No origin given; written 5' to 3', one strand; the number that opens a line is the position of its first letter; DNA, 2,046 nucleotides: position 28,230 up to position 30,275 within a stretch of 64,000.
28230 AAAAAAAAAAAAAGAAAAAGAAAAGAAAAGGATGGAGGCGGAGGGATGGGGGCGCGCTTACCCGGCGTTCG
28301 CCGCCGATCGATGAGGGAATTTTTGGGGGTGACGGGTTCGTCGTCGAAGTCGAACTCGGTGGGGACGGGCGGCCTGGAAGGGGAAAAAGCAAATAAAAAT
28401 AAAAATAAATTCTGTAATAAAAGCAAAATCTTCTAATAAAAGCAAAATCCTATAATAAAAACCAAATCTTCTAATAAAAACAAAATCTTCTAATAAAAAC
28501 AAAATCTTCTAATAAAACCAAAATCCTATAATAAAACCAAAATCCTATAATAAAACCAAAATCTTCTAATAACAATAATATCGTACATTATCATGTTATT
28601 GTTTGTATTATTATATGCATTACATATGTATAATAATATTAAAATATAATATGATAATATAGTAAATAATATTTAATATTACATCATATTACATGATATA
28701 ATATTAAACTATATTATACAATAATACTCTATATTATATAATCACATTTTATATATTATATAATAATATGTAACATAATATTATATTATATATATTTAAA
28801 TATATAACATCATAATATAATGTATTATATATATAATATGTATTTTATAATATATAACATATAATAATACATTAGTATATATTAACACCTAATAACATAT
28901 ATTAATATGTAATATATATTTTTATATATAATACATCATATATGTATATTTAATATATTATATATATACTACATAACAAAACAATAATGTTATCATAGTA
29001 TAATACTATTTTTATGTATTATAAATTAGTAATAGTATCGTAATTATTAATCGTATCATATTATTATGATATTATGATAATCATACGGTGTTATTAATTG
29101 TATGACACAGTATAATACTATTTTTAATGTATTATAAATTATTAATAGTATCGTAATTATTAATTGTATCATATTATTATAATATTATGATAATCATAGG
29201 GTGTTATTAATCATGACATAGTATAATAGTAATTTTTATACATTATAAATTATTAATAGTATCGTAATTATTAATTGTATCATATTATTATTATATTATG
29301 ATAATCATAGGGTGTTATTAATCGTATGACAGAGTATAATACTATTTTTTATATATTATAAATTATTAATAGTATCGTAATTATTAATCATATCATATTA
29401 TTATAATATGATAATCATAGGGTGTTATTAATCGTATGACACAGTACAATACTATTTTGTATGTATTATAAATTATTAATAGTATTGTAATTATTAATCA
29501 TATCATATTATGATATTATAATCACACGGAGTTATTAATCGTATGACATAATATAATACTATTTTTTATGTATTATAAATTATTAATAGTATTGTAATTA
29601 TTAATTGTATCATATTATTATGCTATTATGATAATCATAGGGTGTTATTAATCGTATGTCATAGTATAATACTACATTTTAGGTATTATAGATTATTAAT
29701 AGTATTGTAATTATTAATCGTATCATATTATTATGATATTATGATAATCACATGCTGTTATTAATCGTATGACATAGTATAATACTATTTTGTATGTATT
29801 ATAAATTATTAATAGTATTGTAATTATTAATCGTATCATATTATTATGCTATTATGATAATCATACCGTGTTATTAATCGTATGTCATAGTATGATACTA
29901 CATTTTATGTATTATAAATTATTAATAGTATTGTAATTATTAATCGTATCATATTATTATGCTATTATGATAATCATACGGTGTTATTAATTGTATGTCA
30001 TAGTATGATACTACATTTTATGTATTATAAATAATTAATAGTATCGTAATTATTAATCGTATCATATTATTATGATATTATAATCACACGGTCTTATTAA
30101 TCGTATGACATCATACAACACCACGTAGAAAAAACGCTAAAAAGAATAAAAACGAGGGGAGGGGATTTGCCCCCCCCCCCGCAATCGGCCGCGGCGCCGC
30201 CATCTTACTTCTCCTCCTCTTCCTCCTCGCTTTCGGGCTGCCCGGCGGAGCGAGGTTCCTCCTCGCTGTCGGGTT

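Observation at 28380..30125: AT-rich 118-bp satellite (~80% A+T) embedded in PAGR1 intron 1 within a >65% GC landscape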

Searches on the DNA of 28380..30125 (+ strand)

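Call 61: search_dna_similar(query=window:28380-30125:+, collection=plasmids, mode=distant, max_rows=5)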
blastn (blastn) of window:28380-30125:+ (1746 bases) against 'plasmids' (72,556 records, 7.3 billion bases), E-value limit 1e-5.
No match.

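Call 62: search_dna_similar(query=window:28380-30125:+, collection=phages, mode=distant, max_rows=5)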
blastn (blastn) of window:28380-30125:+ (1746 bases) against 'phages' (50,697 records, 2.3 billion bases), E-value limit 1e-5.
No match.
